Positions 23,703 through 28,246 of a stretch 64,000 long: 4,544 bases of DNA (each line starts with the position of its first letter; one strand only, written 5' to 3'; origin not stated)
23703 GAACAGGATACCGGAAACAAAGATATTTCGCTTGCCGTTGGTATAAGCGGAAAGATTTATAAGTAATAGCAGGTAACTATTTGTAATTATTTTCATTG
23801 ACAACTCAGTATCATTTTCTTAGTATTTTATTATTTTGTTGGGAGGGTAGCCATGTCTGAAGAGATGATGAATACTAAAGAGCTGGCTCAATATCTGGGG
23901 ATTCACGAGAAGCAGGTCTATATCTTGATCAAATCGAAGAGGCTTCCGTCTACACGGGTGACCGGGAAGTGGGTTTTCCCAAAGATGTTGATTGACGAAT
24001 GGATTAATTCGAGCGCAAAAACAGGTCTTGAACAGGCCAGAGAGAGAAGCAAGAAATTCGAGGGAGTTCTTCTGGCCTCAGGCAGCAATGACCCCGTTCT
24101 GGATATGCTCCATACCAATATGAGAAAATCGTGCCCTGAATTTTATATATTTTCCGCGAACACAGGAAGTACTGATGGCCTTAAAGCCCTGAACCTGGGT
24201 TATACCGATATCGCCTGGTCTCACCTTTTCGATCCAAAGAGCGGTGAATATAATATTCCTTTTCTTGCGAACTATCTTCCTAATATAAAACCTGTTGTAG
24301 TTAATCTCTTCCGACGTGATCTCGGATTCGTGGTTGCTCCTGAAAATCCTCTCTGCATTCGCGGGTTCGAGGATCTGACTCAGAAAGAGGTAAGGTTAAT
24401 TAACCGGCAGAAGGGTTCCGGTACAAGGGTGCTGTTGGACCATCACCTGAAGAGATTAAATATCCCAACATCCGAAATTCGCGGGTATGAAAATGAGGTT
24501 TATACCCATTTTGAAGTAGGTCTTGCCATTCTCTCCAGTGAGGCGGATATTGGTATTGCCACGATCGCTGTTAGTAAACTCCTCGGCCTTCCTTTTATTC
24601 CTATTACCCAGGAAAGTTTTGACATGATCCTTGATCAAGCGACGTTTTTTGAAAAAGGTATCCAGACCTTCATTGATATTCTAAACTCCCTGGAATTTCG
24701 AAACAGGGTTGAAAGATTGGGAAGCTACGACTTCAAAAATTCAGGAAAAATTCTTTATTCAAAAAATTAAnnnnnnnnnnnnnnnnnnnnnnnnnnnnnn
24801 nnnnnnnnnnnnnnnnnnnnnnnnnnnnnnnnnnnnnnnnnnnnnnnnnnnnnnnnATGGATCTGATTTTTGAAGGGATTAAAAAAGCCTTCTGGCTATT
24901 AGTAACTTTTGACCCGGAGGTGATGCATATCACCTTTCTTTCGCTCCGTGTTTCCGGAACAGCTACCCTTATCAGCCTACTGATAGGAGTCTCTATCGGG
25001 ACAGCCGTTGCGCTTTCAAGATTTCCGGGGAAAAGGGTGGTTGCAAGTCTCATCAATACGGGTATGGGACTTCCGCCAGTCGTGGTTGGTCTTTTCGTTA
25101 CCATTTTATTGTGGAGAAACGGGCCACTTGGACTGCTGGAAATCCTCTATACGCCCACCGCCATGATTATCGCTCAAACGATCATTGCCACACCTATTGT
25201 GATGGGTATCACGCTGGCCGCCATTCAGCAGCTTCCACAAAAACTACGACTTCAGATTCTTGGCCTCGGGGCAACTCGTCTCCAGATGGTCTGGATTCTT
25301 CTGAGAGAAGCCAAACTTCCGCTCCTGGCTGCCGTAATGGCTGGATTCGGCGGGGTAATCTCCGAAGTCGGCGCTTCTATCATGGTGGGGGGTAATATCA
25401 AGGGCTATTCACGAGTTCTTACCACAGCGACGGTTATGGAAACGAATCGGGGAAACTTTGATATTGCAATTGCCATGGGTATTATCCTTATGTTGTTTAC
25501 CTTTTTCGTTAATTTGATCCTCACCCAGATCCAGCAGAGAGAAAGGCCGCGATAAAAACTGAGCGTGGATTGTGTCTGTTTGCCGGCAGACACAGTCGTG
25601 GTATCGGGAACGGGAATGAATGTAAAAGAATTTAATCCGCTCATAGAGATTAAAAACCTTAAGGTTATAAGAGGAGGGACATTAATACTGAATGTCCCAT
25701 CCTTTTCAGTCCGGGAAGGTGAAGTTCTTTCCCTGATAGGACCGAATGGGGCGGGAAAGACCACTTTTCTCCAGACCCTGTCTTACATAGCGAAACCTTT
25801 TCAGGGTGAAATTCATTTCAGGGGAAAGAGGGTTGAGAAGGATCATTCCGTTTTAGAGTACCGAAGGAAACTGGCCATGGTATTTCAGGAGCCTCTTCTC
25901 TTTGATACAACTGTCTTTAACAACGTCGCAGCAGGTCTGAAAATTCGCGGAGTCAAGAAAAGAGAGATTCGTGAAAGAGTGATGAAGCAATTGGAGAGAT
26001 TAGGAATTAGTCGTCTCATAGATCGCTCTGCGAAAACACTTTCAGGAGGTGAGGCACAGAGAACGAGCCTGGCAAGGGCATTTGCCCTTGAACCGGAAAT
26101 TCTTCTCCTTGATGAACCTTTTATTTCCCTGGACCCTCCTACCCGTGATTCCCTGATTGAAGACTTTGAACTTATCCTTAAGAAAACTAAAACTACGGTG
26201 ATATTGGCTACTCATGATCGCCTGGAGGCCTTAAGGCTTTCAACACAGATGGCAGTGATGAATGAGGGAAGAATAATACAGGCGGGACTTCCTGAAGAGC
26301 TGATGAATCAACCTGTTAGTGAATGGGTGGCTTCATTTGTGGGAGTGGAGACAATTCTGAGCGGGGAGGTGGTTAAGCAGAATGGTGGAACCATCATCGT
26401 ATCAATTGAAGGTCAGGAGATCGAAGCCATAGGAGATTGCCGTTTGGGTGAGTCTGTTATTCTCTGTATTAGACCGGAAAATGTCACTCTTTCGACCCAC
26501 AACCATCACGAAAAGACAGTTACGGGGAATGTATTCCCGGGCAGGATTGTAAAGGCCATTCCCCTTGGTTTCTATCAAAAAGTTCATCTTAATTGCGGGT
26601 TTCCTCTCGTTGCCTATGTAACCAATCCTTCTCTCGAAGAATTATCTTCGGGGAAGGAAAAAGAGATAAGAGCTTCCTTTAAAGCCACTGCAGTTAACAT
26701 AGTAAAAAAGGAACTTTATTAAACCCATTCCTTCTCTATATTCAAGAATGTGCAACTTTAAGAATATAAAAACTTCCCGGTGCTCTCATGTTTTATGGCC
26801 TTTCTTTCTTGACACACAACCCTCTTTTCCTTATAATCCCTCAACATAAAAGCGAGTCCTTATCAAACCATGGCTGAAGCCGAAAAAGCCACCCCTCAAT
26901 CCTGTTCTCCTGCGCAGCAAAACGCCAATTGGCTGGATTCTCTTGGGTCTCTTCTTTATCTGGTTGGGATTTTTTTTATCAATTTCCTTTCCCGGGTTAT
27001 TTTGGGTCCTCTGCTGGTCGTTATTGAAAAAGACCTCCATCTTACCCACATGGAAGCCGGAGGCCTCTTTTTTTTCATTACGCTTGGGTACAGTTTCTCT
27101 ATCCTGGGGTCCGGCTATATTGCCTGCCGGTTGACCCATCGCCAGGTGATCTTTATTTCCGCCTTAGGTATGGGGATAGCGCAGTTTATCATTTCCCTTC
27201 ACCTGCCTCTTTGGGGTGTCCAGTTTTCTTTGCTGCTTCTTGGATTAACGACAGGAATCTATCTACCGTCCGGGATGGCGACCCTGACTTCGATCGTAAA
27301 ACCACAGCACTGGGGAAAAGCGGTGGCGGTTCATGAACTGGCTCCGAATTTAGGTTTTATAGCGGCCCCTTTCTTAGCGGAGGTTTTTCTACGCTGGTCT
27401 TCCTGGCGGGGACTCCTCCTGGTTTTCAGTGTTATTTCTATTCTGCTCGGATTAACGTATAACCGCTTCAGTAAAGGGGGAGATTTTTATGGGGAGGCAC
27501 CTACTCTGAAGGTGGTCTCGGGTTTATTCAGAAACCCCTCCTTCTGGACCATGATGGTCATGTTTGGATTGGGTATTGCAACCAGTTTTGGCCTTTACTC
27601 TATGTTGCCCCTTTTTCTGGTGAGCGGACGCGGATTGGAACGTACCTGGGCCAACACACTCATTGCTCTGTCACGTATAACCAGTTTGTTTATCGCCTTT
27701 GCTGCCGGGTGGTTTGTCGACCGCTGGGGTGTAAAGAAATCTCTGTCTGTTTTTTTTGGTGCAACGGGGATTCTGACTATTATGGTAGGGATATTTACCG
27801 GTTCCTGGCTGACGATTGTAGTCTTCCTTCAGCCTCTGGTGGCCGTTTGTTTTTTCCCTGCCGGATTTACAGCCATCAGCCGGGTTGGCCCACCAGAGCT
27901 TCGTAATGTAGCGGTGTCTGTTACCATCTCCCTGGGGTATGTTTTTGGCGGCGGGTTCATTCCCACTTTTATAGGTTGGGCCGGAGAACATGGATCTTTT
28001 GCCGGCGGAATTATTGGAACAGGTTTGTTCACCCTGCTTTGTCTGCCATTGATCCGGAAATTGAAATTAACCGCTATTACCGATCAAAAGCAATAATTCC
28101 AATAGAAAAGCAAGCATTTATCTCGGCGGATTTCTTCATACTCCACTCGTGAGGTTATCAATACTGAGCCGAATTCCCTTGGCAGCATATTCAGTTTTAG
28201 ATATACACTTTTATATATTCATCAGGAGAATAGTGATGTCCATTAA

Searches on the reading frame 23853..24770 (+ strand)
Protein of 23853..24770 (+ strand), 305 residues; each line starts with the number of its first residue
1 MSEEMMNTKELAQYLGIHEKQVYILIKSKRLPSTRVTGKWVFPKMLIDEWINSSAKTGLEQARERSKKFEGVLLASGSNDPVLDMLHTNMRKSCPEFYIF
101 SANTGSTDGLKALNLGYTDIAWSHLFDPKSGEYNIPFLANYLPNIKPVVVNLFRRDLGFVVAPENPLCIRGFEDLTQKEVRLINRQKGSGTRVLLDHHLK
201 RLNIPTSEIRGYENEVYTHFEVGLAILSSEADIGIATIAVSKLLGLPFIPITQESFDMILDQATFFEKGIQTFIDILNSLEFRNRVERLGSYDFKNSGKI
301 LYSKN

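Call 9: search_protein_families(library=pfam, proteins=[window:23853-24770:+], max_evalue=0.01)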
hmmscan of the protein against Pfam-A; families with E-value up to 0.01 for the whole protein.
window:23853-24770:+ (305 aa): 2 families
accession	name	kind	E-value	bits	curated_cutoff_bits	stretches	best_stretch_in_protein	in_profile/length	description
PF12727.12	PBP_like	-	2.9e-63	212.9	27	1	90-277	4-192/193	PBP superfamily domain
PF12728.13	HTH_17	-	3e-12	47.1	27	1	5-53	1-49/51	Helix-turn-helix domain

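Call 56: find_related_loci(query=window:23853-24770:+, collection=genome_contigs, flank=10000)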
Query window:23853-24770:+ (305 aa) in genome_contigs; peptide patterns used: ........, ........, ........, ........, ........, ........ (x = any residue, [..] = any of these).
183 stretches matched a pattern; 128 encode a relative of the query (tblastn E <= 1e-3); the best 80 are kept; 80 distinct loci.
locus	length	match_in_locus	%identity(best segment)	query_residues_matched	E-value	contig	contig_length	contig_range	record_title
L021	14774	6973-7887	84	1-305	7e-180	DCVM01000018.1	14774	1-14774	MAG TPA_asm: Syntrophaceae bacterium UBA2188 UBA2188_contig_48362, whole genome shotgun sequence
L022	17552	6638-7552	83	1-305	1e-175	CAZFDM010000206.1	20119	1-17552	MAG TPA_asm: uncultured Syntrophaceae bacterium isolate SRP231805_co4_41 genome assembly, contig: k141_414657, whole gen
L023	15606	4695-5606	83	1-304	1e-174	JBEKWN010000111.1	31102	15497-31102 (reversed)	MAG: Thermodesulfobacteriota bacterium isolate SPRUCE 629 SPRUCE_629_111, whole genome shotgun sequence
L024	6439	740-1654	81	1-305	1e-174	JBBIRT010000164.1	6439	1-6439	MAG: Deltaproteobacteria bacterium isolate SLS170214_bin_356 NODE_11257_length_6439_cov_4.796209, whole genome shotgun s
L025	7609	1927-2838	80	1-304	2e-173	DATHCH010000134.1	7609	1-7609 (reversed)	MAG TPA_asm: Thermodesulfobacteriota bacterium isolate SMAG_U12362 k141_1636486, whole genome shotgun sequence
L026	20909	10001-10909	81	1-303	4e-173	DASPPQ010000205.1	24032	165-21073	MAG TPA_asm: Thermodesulfobacteriota bacterium isolate SMAG_U12177 k141_756877, whole genome shotgun sequence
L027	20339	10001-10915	80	1-305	7e-173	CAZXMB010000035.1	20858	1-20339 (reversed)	MAG TPA_asm: uncultured Syntrophaceae bacterium isolate SRP098346_co1_431 genome assembly, contig: NODE_2387_length_2085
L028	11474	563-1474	79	1-304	3e-172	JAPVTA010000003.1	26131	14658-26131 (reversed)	MAG: Thermodesulfobacteriota bacterium isolate MW3_metabat.11 k97_5995, whole genome shotgun sequence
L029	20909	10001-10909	82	1-303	1e-172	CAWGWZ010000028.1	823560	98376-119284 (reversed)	MAG: uncultured delta proteobacterium isolate MFD04408.bin.3.38 genome assembly, contig: contig_9734, whole genome shotg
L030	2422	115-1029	81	1-305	0e+0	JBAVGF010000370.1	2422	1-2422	MAG: Thermodesulfobacteriota bacterium isolate MFD06953_ilm_asm_bin13 k127_32958, whole genome shotgun sequence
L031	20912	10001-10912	80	1-304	9e-172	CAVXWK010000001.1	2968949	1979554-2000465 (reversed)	MAG: uncultured delta proteobacterium isolate MFD04492.bin.2.7 genome assembly, contig: contig_16283, whole genome shotg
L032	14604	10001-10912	81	1-304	2e-171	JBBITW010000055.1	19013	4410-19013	MAG: Deltaproteobacteria bacterium isolate RSS170216_bin_405 NODE_3198_length_19013_cov_6.287214, whole genome shotgun s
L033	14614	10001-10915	80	1-305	5e-170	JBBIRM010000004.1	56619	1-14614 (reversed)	MAG: Deltaproteobacteria bacterium isolate SIF170217_bin_35 NODE_753_length_56619_cov_5.524733, whole genome shotgun seq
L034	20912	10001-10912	79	1-304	2e-169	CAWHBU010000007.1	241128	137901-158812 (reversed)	MAG: uncultured delta proteobacterium isolate MFD03726.bin.2.155 genome assembly, contig: contig_13309, whole genome sho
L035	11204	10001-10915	79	1-305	1e-168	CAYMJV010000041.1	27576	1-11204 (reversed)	MAG TPA_asm: uncultured Syntrophaceae bacterium isolate binchicken_co378_81 genome assembly, contig: NODE_1344_length_27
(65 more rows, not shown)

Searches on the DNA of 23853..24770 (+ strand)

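Call 59: search_with_rna_model(model_id=R1, sources=[L021, L022, L023, L024, L025, L026, L027, L028, L029, L030, L031, L032, L033, L034, L035, L036, L037, L038, L039, L040, L041, L042, L043, L044, L045, L046, L047, L048, L049, L050, L051, L052, L053, L054, L055, L056, L057, L058, L059, L060, L061, L062, L063, L064, L065, L066, L067, L068, L069, L070, L071, L072, L073, L074, L075, L076, L077, L078, L079, L080, L081, L082, L083, L084, L085, L086, L087, L088, L089, L090, L091, L092, L093, L094, L095, L096, L097, L098, L099, L100], filters=default, max_evalue=1)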
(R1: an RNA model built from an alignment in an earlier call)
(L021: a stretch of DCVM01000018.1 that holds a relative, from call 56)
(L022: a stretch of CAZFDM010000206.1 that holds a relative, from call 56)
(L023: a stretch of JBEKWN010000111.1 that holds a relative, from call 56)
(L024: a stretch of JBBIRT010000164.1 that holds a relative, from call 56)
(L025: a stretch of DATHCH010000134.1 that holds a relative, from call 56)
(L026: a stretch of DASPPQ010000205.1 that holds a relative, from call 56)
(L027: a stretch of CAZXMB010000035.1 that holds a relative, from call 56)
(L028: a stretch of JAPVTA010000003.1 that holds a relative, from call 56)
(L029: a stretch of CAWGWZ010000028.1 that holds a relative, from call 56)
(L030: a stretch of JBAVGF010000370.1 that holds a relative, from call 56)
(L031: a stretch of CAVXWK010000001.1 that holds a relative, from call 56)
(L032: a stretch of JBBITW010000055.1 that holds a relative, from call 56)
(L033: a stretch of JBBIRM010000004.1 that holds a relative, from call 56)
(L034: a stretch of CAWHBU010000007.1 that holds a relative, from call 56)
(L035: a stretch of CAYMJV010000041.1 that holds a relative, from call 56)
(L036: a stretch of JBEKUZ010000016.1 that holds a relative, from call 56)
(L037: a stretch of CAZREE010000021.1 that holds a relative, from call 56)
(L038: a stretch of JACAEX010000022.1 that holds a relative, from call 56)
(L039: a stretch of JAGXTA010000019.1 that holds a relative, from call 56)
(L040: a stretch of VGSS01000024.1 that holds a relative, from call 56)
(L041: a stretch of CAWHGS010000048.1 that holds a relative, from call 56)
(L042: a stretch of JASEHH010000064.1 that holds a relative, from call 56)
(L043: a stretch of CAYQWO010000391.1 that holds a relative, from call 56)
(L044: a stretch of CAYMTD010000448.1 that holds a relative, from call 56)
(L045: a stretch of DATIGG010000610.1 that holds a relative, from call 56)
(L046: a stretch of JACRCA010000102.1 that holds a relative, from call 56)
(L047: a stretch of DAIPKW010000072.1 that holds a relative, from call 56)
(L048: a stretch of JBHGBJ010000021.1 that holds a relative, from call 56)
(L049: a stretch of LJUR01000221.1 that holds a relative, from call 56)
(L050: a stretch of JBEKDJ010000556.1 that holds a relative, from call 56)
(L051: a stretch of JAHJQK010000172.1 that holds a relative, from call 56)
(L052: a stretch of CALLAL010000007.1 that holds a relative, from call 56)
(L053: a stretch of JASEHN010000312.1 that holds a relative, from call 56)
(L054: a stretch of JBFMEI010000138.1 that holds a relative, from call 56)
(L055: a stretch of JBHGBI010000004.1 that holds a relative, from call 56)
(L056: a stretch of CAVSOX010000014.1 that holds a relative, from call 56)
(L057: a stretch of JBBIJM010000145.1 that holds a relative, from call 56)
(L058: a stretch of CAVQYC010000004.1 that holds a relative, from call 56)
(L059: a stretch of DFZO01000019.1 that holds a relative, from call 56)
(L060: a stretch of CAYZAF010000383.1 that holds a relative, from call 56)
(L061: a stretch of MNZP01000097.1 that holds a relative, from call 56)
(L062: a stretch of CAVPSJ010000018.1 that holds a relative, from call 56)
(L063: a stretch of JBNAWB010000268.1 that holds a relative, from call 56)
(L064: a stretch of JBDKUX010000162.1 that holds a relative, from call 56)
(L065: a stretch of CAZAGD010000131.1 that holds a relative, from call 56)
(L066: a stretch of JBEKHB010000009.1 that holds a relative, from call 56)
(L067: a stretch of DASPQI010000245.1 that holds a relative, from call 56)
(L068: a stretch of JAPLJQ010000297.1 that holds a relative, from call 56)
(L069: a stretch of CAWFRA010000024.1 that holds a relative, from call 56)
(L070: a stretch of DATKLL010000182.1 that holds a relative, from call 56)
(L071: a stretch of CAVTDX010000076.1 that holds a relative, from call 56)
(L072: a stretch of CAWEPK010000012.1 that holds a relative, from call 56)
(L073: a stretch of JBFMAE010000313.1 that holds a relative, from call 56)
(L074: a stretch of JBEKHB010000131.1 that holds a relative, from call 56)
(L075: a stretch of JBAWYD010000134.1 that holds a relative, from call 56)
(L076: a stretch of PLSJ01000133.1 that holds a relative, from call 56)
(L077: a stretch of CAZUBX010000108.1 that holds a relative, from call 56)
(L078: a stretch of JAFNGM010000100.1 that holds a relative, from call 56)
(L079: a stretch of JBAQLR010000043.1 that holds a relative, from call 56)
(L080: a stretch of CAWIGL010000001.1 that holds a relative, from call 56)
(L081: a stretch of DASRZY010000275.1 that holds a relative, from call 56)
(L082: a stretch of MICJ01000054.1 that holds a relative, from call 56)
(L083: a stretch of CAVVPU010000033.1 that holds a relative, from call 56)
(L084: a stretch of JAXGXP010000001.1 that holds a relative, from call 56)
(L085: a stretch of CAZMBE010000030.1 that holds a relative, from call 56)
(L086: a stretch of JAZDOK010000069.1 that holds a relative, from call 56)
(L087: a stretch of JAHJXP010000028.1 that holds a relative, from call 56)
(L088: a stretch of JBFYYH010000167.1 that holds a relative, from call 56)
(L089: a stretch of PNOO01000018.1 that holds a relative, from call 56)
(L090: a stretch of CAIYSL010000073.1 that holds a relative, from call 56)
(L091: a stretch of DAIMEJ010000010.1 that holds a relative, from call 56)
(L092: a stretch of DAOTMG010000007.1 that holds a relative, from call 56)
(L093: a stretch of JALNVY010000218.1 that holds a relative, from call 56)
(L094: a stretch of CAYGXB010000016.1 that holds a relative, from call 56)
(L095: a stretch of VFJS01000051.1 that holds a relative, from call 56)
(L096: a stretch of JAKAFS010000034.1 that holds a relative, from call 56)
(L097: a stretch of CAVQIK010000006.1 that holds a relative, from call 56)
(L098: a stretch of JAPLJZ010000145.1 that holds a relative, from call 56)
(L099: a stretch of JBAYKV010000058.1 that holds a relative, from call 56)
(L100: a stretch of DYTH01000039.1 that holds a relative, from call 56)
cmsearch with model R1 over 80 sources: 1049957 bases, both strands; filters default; matches with E-value up to 1: 0.
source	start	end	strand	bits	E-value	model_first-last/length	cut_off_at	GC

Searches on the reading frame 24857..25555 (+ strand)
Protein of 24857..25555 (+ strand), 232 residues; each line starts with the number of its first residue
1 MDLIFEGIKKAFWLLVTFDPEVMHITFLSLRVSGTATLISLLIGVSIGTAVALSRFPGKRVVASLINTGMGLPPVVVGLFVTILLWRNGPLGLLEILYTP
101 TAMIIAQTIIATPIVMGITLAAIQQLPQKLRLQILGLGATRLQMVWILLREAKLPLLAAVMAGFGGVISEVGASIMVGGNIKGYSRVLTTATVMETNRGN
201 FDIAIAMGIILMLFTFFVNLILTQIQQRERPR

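Call 9: search_protein_families(library=pfam, proteins=[window:24857-25555:+], max_evalue=0.01)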
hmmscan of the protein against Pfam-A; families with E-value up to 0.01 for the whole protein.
window:24857-25555:+ (232 aa): 1 family
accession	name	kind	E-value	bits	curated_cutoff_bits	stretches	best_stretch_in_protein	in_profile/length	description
PF00528.27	BPD_transp_1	-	1.9e-16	60.7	26.4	1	44-230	1-183/184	Binding-protein-dependent transport system inner membrane component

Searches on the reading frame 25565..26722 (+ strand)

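Call 9: search_protein_families(library=pfam, proteins=[window:25565-26722:+], max_evalue=0.01)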
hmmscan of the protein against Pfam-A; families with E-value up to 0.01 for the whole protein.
window:25565-26722:+ (385 aa): 10 families
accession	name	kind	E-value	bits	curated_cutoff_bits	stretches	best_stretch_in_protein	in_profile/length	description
PF00005.33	ABC_tran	-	6e-33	114.8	25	1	43-186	2-136/137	ABC transporter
PF13304.12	AAA_21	-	2.7e-13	51.1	27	2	56-80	3-26/304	AAA domain, putative AbiEii toxin, Type IV TA system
PF13175.12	AAA_15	-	4e-05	23.9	32.1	0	54-77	25-48/374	AAA ATPase domain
PF03459.23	TOBE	-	0.00014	22.5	22.3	1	321-377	4-62/64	TOBE domain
PF02463.25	SMC_N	-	0.00019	21.4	40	1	52-209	24-191/220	RecF/RecN/SMC N terminal domain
PF08402.16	TOBE_2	-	0.00027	21.4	21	1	300-345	1-39/76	TOBE domain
PF13476.12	AAA_23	-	0.0019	19.3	27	1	27-75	2-42/201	AAA domain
PF13481.12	AAA_25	-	0.0078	16.3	27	0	50-75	31-56/195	AAA domain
PF13558.12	SbcC_Walker_B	-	0.0086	16.7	27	0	152-199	26-86/90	SbcC/RAD50-like, Walker B motif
PF13555.12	AAA_29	-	0.009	16.2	27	0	49-76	19-46/61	P-loop containing region of AAA domain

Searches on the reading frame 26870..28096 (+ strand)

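Call 9: search_protein_families(library=pfam, proteins=[window:26870-28096:+], max_evalue=0.01)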
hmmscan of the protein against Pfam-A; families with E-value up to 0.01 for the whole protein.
window:26870-28096:+ (408 aa): 1 family
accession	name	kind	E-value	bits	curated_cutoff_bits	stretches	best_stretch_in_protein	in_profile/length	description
PF07690.21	MFS_1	-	5.6e-34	118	33.4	2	33-264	3-241/347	Major Facilitator Superfamily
